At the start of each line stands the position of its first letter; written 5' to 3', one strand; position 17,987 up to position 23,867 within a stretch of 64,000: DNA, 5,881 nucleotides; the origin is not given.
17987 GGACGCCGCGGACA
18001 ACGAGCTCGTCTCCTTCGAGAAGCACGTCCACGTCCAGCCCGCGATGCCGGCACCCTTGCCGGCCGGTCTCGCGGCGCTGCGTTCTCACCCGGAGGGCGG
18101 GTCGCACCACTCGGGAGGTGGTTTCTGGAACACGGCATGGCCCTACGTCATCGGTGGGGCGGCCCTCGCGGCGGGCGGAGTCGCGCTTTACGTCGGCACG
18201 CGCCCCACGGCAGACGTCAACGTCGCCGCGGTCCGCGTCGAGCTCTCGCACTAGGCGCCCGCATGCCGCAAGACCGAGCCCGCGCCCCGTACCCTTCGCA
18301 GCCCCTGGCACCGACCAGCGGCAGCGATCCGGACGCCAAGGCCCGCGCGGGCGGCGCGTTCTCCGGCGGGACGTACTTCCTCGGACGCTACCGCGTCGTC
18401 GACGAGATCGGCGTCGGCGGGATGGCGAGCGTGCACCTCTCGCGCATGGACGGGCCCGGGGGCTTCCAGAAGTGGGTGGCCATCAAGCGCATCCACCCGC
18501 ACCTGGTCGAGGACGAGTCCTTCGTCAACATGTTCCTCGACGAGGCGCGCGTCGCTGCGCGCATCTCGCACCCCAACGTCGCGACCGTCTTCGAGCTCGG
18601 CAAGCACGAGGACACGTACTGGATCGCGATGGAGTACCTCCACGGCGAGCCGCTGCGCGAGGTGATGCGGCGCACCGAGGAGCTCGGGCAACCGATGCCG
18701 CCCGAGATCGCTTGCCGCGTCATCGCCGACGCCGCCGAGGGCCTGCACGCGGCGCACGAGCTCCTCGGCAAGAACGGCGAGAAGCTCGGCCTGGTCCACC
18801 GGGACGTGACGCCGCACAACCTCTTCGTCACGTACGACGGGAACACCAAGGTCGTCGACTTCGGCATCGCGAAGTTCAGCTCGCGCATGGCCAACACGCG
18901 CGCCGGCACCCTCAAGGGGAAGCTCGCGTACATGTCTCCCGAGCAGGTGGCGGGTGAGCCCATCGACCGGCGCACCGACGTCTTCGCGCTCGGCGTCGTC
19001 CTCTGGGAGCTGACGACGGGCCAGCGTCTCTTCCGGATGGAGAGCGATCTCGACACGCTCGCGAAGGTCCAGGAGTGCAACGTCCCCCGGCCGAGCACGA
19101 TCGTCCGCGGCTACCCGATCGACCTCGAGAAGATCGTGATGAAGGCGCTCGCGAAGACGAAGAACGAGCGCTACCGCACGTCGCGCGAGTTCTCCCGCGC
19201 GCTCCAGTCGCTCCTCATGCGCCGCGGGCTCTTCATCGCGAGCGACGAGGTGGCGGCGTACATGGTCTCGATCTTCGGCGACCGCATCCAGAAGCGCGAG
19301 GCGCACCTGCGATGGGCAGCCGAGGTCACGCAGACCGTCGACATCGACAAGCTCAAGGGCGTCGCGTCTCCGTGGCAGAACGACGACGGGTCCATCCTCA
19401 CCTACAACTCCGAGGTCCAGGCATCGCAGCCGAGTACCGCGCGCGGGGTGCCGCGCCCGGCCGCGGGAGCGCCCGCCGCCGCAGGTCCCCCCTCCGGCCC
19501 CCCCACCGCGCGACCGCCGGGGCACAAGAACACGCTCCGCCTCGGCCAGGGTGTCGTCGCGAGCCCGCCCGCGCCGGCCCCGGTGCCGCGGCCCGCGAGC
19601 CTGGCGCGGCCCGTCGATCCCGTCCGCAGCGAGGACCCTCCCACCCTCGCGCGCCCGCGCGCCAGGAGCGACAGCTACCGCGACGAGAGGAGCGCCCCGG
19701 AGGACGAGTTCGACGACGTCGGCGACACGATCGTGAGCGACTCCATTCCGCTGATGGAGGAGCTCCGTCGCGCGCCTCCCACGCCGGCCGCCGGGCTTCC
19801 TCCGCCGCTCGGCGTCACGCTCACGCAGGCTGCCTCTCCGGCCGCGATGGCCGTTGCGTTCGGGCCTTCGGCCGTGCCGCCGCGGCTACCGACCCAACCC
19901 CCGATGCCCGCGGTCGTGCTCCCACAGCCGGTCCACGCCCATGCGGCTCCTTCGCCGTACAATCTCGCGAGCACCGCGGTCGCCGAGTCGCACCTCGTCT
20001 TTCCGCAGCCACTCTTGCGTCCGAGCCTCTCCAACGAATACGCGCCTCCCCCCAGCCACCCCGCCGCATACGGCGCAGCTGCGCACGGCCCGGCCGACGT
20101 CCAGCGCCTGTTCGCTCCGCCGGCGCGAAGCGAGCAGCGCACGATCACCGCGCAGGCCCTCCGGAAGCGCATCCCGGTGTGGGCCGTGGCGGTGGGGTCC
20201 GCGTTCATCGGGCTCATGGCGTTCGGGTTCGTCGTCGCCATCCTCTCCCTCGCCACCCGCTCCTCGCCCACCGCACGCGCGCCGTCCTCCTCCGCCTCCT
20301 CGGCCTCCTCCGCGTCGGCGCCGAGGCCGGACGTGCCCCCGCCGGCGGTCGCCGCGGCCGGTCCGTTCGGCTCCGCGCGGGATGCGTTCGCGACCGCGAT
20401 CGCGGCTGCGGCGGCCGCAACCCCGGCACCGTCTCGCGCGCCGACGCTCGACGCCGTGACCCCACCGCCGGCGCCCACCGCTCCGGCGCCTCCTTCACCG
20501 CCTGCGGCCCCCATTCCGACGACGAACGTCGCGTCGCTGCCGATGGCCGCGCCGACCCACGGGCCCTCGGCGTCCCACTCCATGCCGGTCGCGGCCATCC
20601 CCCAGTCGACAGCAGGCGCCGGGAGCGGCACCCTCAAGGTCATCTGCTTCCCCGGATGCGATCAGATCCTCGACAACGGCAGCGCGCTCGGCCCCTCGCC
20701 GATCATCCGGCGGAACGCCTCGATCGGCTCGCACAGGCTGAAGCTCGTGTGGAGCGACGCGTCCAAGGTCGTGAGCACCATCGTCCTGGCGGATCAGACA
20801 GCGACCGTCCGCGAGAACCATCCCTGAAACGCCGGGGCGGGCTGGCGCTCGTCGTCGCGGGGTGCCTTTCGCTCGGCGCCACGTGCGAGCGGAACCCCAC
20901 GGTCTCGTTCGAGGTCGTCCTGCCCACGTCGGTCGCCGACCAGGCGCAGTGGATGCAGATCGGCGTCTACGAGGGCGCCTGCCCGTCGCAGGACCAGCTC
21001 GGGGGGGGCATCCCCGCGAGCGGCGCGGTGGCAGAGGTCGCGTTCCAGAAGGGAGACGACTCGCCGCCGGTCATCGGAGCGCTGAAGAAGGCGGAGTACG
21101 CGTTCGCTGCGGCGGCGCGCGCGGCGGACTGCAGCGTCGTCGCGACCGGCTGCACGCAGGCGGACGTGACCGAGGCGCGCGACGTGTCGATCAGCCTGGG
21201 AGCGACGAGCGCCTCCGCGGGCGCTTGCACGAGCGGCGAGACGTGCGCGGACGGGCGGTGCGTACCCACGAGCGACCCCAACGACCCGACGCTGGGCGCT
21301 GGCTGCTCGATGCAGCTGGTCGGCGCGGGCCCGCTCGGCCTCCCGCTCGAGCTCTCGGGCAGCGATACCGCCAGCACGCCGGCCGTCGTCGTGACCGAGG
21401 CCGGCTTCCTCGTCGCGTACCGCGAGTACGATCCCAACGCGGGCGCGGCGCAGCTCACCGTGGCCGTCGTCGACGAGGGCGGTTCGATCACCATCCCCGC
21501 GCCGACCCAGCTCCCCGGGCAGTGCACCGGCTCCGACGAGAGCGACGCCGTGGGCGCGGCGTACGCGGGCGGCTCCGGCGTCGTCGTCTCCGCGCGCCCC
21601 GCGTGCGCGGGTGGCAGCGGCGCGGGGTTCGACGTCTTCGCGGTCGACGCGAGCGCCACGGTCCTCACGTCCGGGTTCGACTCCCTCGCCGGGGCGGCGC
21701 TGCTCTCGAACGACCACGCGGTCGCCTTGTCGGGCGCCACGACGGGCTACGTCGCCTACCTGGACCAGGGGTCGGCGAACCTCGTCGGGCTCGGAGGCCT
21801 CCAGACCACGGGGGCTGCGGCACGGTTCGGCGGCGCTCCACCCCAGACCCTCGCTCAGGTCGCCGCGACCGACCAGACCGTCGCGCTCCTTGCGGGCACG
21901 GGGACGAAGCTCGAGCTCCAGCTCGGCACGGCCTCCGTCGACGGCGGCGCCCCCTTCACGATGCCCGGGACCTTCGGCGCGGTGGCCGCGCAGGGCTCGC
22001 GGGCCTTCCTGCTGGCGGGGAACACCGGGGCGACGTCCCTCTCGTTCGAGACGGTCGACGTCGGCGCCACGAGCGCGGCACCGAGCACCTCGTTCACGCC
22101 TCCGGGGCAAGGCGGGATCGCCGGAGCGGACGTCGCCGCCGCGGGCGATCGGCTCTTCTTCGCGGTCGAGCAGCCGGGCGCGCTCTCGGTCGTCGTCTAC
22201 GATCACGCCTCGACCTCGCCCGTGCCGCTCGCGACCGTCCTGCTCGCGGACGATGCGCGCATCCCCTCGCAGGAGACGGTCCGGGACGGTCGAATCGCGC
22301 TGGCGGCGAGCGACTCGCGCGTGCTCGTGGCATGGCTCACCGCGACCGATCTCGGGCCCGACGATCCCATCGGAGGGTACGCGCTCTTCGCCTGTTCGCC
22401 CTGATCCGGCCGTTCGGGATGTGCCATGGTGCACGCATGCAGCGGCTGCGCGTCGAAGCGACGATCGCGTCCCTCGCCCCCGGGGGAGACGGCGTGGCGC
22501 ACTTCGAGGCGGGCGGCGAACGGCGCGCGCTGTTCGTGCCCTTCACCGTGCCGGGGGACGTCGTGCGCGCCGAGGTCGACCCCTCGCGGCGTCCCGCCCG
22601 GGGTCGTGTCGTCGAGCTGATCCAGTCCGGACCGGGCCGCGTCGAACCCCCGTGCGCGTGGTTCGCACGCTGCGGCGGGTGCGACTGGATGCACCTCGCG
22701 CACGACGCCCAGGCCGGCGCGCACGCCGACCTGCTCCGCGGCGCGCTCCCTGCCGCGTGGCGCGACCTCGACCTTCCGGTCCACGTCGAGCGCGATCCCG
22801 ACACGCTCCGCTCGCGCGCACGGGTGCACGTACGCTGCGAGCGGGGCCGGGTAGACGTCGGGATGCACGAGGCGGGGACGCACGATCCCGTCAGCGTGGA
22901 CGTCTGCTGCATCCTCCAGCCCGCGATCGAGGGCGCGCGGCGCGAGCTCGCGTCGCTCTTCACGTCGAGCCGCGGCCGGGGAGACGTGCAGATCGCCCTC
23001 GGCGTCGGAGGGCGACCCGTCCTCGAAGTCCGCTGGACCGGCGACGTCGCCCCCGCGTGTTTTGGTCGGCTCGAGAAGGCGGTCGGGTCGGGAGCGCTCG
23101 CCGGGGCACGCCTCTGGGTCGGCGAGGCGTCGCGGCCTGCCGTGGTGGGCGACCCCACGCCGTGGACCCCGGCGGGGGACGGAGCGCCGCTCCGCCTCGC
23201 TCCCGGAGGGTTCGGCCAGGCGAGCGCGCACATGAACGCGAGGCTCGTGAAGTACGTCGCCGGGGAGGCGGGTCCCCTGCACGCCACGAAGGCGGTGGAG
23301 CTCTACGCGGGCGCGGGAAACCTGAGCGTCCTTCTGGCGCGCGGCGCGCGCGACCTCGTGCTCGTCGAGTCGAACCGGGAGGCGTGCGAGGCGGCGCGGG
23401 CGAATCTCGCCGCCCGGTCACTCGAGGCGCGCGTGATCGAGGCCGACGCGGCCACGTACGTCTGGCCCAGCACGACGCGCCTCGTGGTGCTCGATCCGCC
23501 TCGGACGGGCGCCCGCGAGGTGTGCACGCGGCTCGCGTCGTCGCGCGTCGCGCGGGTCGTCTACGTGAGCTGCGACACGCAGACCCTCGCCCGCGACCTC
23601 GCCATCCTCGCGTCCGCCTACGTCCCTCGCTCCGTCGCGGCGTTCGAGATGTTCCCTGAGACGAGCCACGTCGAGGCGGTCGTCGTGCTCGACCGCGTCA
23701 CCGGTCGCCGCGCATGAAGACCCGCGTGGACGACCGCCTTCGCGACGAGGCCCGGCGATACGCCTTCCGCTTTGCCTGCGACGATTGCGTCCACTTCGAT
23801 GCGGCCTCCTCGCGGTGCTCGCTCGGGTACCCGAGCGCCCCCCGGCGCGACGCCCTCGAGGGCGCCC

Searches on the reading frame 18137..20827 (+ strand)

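Call 10: search_protein_families(library=pfam, proteins=[window:18137-20827:+], max_evalue=0.001)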
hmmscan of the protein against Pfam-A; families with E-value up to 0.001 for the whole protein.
window:18137-20827:+ (896 aa): 3 families
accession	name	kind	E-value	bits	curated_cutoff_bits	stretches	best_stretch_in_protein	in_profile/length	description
PF00069.31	Pkinase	-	2.7e-33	115.9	31.7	1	85-347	1-253/263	Protein kinase domain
PF07714.23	PK_Tyr_Ser-Thr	-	1.3e-26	93.9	23.1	1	88-347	4-250/258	Protein tyrosine and serine/threonine kinase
PF01636.29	APH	-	6.6e-07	29.8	23.2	1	194-247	144-199/239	Phosphotransferase enzyme family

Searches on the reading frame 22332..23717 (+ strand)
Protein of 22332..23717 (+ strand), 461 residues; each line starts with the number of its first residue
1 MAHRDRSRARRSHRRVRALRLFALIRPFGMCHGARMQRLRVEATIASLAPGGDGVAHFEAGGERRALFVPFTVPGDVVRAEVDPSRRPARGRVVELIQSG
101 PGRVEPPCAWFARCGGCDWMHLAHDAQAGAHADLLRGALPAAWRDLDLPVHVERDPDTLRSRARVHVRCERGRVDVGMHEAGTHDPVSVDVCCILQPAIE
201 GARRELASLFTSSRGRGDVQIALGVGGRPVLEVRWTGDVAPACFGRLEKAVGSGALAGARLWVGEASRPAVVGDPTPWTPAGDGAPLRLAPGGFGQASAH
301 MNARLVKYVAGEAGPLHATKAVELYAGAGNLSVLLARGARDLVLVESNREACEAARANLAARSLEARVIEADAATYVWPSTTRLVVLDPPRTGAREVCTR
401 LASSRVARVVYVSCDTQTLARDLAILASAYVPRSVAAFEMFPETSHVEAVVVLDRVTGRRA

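Call 10: search_protein_families(library=pfam, proteins=[window:22332-23717:+], max_evalue=0.001)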
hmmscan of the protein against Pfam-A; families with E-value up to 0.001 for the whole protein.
window:22332-23717:+ (461 aa): 5 families
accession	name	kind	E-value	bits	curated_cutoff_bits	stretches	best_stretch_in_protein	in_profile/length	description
PF05958.17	tRNA_U5-meth_tr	-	4.5e-16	59.2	23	2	384-455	286-356/357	tRNA (Uracil-5-)-methyltransferase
PF05175.20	MTS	-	6.7e-07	29.5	23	1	317-396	31-113/170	Methyltransferase small domain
PF03602.21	Cons_hypoth95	-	2.4e-06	27.8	24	1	316-403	40-138/182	Conserved hypothetical protein 95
PF01938.26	TRAM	-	0.00061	20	21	0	36-92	3-59/61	TRAM domain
PF13649.12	Methyltransf_25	-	0.00083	20.4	27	0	323-380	3-62/97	Methyltransferase domain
